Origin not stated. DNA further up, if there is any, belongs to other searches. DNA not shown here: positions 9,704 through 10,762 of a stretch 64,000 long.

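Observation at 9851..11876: Operon of three translationally coupled AIM24/DUF124 paralogues between menG and nuoA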

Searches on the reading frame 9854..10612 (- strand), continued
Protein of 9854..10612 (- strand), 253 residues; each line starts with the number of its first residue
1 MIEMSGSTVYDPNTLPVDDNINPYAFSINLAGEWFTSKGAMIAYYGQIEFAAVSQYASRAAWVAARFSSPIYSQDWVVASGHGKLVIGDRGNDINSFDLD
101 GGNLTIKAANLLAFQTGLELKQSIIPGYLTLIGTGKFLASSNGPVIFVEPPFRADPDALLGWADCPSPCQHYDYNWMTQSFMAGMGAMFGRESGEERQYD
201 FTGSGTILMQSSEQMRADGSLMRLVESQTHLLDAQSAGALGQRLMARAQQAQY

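Call 30: find_related_loci(query=A2, collection=genome_contigs, flank=10000)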
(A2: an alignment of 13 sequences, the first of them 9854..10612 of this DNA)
Query A2 (253 aa) in genome_contigs; peptide patterns used: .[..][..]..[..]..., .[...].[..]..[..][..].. (x = any residue, [..] = any of these).
600 stretches matched a pattern (row limit reached: there are more); 591 encode a relative of the query (tblastn E <= 1e-3); the best 80 are kept; 80 distinct loci.
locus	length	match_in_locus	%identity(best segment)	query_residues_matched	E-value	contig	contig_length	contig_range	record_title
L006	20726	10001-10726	80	9-250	2e-134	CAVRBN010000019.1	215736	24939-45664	MAG: uncultured Actinomycetota bacterium isolate MFD04935.bin.2.51 genome assembly, contig: contig_1624, whole genome sh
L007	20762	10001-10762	74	1-253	4e-133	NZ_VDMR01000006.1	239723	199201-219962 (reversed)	Nocardioides litoris strain DSM 103718 Scaffold5_2, whole genome shotgun sequence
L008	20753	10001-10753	78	1-250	3e-133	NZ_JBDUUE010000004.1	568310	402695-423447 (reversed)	Nocardioides sp. C4-1 contig4, whole genome shotgun sequence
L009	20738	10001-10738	70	8-253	1e-118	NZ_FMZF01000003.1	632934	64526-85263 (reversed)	Geodermatophilus telluris strain DSM 45421, whole genome shotgun sequence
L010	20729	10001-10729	70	8-250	4e-117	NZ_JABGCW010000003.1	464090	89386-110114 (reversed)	Geodermatophilus amargosae strain CPCC 205244 I12A-02622 Scaffold2_1, whole genome shotgun sequence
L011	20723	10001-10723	69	10-250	3e-116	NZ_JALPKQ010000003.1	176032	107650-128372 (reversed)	Geodermatophilus sp. CPCC 205761 Scaffold3_1, whole genome shotgun sequence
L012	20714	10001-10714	70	13-250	2e-115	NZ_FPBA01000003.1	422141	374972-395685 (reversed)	Geodermatophilus amargosae strain DSM 46136, whole genome shotgun sequence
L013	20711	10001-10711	65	9-245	6e-110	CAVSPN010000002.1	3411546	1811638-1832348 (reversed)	MAG: uncultured Actinomycetota bacterium isolate MFD01275.bin.1.42 genome assembly, contig: contig_4626, whole genome sh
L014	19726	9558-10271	63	12-250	3e-99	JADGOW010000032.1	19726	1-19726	MAG: Frankiaceae bacterium isolate Chersky.28_11 contig-100_383, whole genome shotgun sequence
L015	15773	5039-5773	62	7-250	5e-98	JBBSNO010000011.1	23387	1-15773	MAG: Actinomycetales bacterium isolate LS5_sbin.7 LS5_sbin.7_K_125542_L_23387_cov_16.0000, whole genome shotgun sequence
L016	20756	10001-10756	62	3-250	4e-98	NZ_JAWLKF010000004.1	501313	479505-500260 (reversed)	Rhodococcus cerastii strain IEGM 1327 NODE_4_length_501313_cov_306.142905, whole genome shotgun sequence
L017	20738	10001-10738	61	6-250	6e-97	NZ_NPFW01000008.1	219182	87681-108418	Rhodococcus sp. 14-2483-1-2 RS1A8_12, whole genome shotgun sequence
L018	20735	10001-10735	60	8-250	1e-96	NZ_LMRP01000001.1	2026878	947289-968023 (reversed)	Rhodococcus sp. Leaf247 contig_1, whole genome shotgun sequence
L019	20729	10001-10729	62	9-250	8e-96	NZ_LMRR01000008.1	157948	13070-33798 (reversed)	Rhodococcus sp. Leaf278 contig_16, whole genome shotgun sequence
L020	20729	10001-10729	60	9-250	1e-95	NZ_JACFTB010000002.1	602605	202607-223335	Rhodococcus sp. BP22 2, whole genome shotgun sequence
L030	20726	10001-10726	59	6-247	4e-93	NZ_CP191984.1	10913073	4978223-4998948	Actinomadura nitritigenes strain CA-153451 chromosome, complete genome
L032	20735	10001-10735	59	10-250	5e-93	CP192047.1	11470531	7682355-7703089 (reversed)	Spirillospora sp. CA-255316 chromosome, complete genome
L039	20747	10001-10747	58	7-252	3e-91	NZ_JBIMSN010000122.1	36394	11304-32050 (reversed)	Antrihabitans spumae strain NCIMB 15450 platanus_K_25_97_122, whole genome shotgun sequence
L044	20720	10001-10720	58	14-249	2e-90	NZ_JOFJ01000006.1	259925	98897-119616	Spirillospora albida strain NRRL B-3350 contig6.1, whole genome shotgun sequence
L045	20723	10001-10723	57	7-247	4e-90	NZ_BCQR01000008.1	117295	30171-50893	Actinomadura kijaniata NBRC 14229, whole genome shotgun sequence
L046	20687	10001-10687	60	7-232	7e-90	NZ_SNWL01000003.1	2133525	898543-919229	Mycobacterium sp. BK086 Ga0307707_101, whole genome shotgun sequence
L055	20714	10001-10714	59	7-244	6e-88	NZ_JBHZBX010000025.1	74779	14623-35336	Nocardia sp. NPDC059177 NPDC059177_T44_F7.ctg-0025, whole genome shotgun sequence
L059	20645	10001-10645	58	4-218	4e-88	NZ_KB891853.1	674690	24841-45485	Streptomyces sp. MspMP-M5 B073DRAFT_scaffold_0.1, whole genome shotgun sequence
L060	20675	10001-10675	59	7-228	2e-87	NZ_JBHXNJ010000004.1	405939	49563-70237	Nocardia sp. NPDC058518 NPDC058518_T53_E12.ctg-0004, whole genome shotgun sequence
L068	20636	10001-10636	58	4-215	3e-86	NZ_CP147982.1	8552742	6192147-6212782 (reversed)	Streptomyces sp. BP-8 chromosome, complete genome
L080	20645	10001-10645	57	4-218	2e-85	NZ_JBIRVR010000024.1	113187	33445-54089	Streptomyces sp. NPDC020379 NPDC020379_108_C4.ctg-0024, whole genome shotgun sequence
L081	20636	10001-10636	57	4-215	8e-86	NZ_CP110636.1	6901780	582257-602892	Streptomyces endophytica strain HNM0140 chromosome, complete genome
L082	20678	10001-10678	60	8-228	1e-85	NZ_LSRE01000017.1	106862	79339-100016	Tsukamurella pseudospumae strain JCM 13375 pw3202_c24, whole genome shotgun sequence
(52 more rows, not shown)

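Call 39: search_protein_families(library=pfam, proteins=[L039:19171-19746:+, L009:1316-2512:+, L046:17423-18247:+, L060:17611-18720:+, L055:7158-8453:-, L009:3783-4907:+, L060:11641-14142:-, L060:5516-7021:-, L046:12783-13886:+, L011:13985-14815:+], max_evalue=0.001)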
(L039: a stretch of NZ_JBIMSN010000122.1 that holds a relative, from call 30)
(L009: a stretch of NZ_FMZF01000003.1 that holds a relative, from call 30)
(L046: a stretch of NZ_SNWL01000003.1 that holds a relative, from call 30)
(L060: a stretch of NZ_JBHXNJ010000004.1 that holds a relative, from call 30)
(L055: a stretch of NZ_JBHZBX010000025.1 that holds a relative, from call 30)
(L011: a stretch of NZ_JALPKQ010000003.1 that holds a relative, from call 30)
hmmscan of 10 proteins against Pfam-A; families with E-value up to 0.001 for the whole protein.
L039:19171-19746:+ (191 aa): 1 family
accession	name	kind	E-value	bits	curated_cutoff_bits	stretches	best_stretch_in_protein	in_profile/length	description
PF02342.23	TerD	-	1.9e-83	279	25.3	1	1-187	1-187/187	TerD domain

L009:1316-2512:+ (398 aa): 1 family
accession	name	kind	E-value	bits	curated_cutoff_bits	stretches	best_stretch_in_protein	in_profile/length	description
PF15617.12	C-C_Bond_Lyase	-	6.4e-104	348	28.4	1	31-368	2-320/320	C-C_Bond_Lyase of the TIM-Barrel fold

L046:17423-18247:+ (274 aa): 0 families

L060:17611-18720:+ (369 aa): 2 families
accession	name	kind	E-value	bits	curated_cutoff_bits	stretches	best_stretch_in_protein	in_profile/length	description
PF04332.21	DUF475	-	4.3e-134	447.4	27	1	44-353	1-292/293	Protein of unknown function (DUF475)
PF03741.22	TerC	-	4.4e-15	56.3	27.8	1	37-321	5-176/178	Integral membrane protein TerC family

L055:7158-8453:- (431 aa): 1 family
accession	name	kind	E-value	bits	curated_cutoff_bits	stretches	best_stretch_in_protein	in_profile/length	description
PF02342.23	TerD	-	1.2e-75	253.5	25.3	2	241-414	3-178/187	TerD domain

L009:3783-4907:+ (374 aa): 2 families
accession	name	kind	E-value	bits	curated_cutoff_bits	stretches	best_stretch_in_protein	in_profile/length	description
PF11202.14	StiP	-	2.4e-102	341.9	28.7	1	16-269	1-244/245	Tellurite-like stress resistance cysteine protease StiP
PF15608.11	PELOTA_1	-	1.1e-33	115.3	25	1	291-370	1-80/81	PELOTA RNA binding domain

L060:11641-14142:- (833 aa): 4 families
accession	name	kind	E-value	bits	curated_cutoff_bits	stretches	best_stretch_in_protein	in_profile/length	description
PF11202.14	StiP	-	1.3e-104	349.3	28.7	1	471-723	1-244/245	Tellurite-like stress resistance cysteine protease StiP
PF15609.12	PRTase_2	-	4.4e-63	212.7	28.8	1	11-195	1-187/188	Phosphoribosyl transferase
PF15608.11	PELOTA_1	-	3.1e-35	120.2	25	1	750-830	1-81/81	PELOTA RNA binding domain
PF12500.13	TRSP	-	2e-33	115.4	25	1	238-375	1-127/128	TRSP domain C terminus to PRTase_2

L060:5516-7021:- (501 aa): 1 family
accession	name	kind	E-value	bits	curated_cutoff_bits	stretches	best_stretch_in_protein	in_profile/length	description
PF02342.23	TerD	-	6.4e-09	36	25.3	1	81-131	135-186/187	TerD domain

L046:12783-13886:+ (367 aa): 0 families

L011:13985-14815:+ (276 aa): 0 families

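Call 40: search_protein_families(library=pfam, proteins=[L081:8084-8434:-, L080:10859-11341:+, L068:7820-8116:-, L059:6779-7768:+, L045:8225-8626:-, L044:6991-8112:-, L030:10827-11630:-, L010:5621-6922:-, L082:16904-18601:+, L032:13590-13802:+], max_evalue=0.001)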
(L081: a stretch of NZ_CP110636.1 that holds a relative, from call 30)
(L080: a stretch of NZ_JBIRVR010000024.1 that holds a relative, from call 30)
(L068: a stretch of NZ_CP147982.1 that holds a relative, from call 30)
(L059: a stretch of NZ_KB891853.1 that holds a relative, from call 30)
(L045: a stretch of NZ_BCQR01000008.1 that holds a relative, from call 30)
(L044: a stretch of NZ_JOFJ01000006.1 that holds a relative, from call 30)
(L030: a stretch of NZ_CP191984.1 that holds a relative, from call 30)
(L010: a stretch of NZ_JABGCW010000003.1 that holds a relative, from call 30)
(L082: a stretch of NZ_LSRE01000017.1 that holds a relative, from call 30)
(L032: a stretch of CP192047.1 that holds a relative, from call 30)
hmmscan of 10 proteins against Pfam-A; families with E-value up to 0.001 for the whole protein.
L081:8084-8434:- (116 aa): 1 family
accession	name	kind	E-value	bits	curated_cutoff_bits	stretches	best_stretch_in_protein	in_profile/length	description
PF12823.12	DUF3817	-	2.3e-19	70.3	27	1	9-97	1-85/85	Domain of unknown function (DUF3817)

L080:10859-11341:+ (160 aa): 6 families
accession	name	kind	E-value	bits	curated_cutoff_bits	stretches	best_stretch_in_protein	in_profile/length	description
PF12802.13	MarR_2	-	1.4e-12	48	27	1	41-101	1-60/61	MarR family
PF01047.28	MarR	-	7.6e-10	39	24.6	1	43-101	1-57/59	MarR family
PF22381.2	Staph_reg_Sar_Rot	-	2.7e-06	27.8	27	1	41-116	10-83/85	Transcriptional regulator SarA/Rot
PF25212.1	HVO_A0114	-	9.4e-06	25.8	27.6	0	43-95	20-70/84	HVO_A0114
PF13463.12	HTH_27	-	1.2e-05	25.9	22.2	1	43-111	1-68/68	Winged helix DNA-binding domain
PF01022.26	HTH_5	-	5.3e-05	23.5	22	1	49-92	6-46/47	Bacterial regulatory protein, arsR family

L068:7820-8116:- (98 aa): 1 family
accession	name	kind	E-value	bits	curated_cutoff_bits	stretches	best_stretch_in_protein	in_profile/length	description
PF01910.22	Thiamine_BP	-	3e-28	98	24.9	1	3-92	1-92/92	Thiamine-binding protein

L059:6779-7768:+ (329 aa): 10 families
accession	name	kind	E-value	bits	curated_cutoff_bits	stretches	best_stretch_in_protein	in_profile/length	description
PF19361.4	DUF5937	-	6.9e-16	58.6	27.1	1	106-242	129-264/267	Family of unknown function (DUF5937)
PF12840.13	HTH_20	-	7e-10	39.2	27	1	264-308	5-51/51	Helix-turn-helix domain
PF01022.26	HTH_5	-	2.6e-07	30.8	22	1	273-306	13-46/47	Bacterial regulatory protein, arsR family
PF13545.12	HTH_Crp_2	-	5e-06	26.8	27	1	260-310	6-57/70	Crp-like helix-turn-helix domain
PF13412.12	HTH_24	-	3.3e-05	23.8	21.9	1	273-305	15-47/48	Winged helix-turn-helix DNA-binding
PF25213.1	HVO_A0261_N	-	0.00015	22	35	1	263-325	11-70/86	HVO_A0261 N-terminal domain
PF08100.18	Dimerisation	-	0.0002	21.5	25.6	1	269-327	31-92/93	O-methyltransferase dimerisation domain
PF12802.13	MarR_2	-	0.00028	21.4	27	1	274-312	17-57/61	MarR family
PF25212.1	HVO_A0114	-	0.00041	20.5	27.6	0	256-315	15-80/84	HVO_A0114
PF01325.25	Fe_dep_repress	-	0.00063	20.3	26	0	274-307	21-54/60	Iron dependent repressor, N-terminal DNA binding domain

L045:8225-8626:- (133 aa): 0 families

L044:6991-8112:- (373 aa): 2 families
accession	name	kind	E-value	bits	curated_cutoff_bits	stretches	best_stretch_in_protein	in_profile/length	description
PF00563.25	EAL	-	7.3e-21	75.1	31.3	1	14-219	17-236/236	EAL domain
PF00571.33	CBS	-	3e-05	24.7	24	0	346-371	30-55/57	CBS domain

L030:10827-11630:- (267 aa): 4 families
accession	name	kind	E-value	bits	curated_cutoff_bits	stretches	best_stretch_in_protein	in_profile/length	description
PF00903.31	Glyoxalase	-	7.7e-22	78.4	20.6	2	17-121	3-116/121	Glyoxalase/Bleomycin resistance protein/Dioxygenase superfamily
PF18029.7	Glyoxalase_6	-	1.4e-16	61.5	23.6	2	151-260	6-106/106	Glyoxalase-like domain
PF22677.2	Ble-like_N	-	3.8e-15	55.8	24.5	2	144-181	2-38/41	Bleomycin resistance protein-like N-terminal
PF13669.12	Glyoxalase_4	-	2.9e-05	24.7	27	0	21-45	5-29/109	Glyoxalase/Bleomycin resistance protein/Dioxygenase superfamily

L010:5621-6922:- (433 aa): 0 families

L082:16904-18601:+ (565 aa): 1 family
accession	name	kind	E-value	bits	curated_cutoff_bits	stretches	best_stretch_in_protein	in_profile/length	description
PF09594.16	GT87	-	2.3e-12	47.6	25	1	194-420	22-235/237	Glycosyltransferase family 87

L032:13590-13802:+ (70 aa): 1 family
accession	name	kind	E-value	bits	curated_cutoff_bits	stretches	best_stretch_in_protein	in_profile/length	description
PF19575.5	HTH_58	-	2.7e-33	114.1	23.8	1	5-66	1-62/62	Helix-turn-helix domain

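Call 47: search_protein_families(library=padloc, proteins=[window:9854-10612:-], max_evalue=0.01)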
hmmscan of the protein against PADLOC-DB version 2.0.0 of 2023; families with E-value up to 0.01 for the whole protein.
window:9854-10612:- (253 aa): 0 families

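Call 53: predict_structure(alignment_id=A3)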
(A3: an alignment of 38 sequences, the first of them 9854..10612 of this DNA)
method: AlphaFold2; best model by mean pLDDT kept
length: 253 residues; sequences in the alignment: 38
mean_pLDDT: 67.7   pTM: 0.56
mean pLDDT of the five models: 67.7, 65.1, 63.2, 62.5, 61.4
residues with pLDDT >= 90: 48; 70-90: 103; 50-70: 25; < 50: 77
segments of 3 or more residues with pLDDT < 50: 1-4, 144-146, 148-216
pLDDT, mean of each block of 10 residues (from residue 1): 56 89 90 91 92 87 79 87 91 82 78 91 76 87 53 35 30 38 41 26 31 46 66 78 77 55
secondary structure, 60 per line:
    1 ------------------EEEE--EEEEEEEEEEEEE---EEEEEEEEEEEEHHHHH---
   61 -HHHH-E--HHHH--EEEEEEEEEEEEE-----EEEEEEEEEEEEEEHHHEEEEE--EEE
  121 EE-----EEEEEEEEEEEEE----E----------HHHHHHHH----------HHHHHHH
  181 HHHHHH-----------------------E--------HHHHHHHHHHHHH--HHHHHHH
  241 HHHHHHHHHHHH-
elements in order: E19-22 E25-37 E41-52 H53-57 H62-65 H70-73 E76-88 E94-107 E111-115 E118-122 E128-140 H156-163 H174-186 H219-231 H234-252

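Call 56: fold_search(model_id=the predicted structure, library=pdb)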
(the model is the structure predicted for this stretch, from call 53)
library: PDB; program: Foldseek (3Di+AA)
matches with E <= 10: 103; with E <= 0.001: 1
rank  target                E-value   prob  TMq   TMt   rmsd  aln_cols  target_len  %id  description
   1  1pg6                  5.6e-05  1.00  0.36  0.42   5.6       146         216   16  X-Ray Crystal Structure of Protein SPYM3_0169 from Streptococcus pyogenes. Northeast Structural Genomics Consortium Targ (released 2003-12-02)
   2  1yox_A                2.1e-03  1.00  0.36  0.47  12.0       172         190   16  Structure of the conserved Protein of Unknown Function PA3696 from Pseudomonas aeruginosa (released 2005-04-26)
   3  1yox_E                3.5e-03  1.00  0.34  0.42   4.8       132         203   18  Structure of the conserved Protein of Unknown Function PA3696 from Pseudomonas aeruginosa (released 2005-04-26)
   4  1yox_C                3.7e-03  1.00  0.34  0.43   4.8       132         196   20  Structure of the conserved Protein of Unknown Function PA3696 from Pseudomonas aeruginosa (released 2005-04-26)
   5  1yox_F                4.4e-03  1.00  0.36  0.48   2.6       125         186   16  Structure of the conserved Protein of Unknown Function PA3696 from Pseudomonas aeruginosa (released 2005-04-26)
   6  1yox_D                7.3e-03  1.00  0.33  0.39   5.3       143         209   20  Structure of the conserved Protein of Unknown Function PA3696 from Pseudomonas aeruginosa (released 2005-04-26)
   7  1yox_B                2.3e-02  1.00  0.35  0.44   3.7       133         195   20  Structure of the conserved Protein of Unknown Function PA3696 from Pseudomonas aeruginosa (released 2005-04-26)
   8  2v9x_L                2.9e-01  0.02  0.09  0.11  15.9       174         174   14  E138D variant of Escherichia coli dCTP deaminase in complex with dUTP (released 2007-11-20)
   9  8skg_A                4.6e-01  0.01  0.07  0.05  19.7       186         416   14  CUS-3 Mature Virus Capsid (released 2025-02-19)
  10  2j4q_B                8.0e-01  0.01  0.09  0.12  15.8       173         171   14  Crystal structure of a E138A Escherichia coli dCTP deaminase mutant enzyme in complex with dTTP (released 2007-08-07)
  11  8zjx_F                1.2e+00  0.02  0.09  0.06  32.9       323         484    8  Cryo-EM structure of the full length pAg-bound BTN2A1-BTN3A1-BTN3A2 in complex with Vgamma9-Vdelta2 TCR (MOP genotype) (released 2025-11-26)
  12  8wfr_B                1.6e+00  0.02  0.13  0.08  14.8       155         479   10  The Crystal Structure of PCSK9 from Biortus. (released 2023-11-22)
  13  6hk0_J                1.8e+00  0.02  0.12  0.11  16.0       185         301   11  X-ray structure of a pentameric ligand gated ion channel from Erwinia chrysanthemi (ELIC) F16'S pore mutant (F247S) wi (released 2019-10-09)
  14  2oez_A                2.1e+00  0.11  0.14  0.15   4.6        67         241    9  Protein of Unknown Function (DUF1342) from Vibrio parahaemolyticus (released 2007-01-30)
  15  8zab_E                2.1e+00  0.01  0.10  0.11  21.6       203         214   10  Cryo-EM structure of ectodomains of HBMBPP-BTN2A1-BTN3A1 complex (released 2025-04-30)
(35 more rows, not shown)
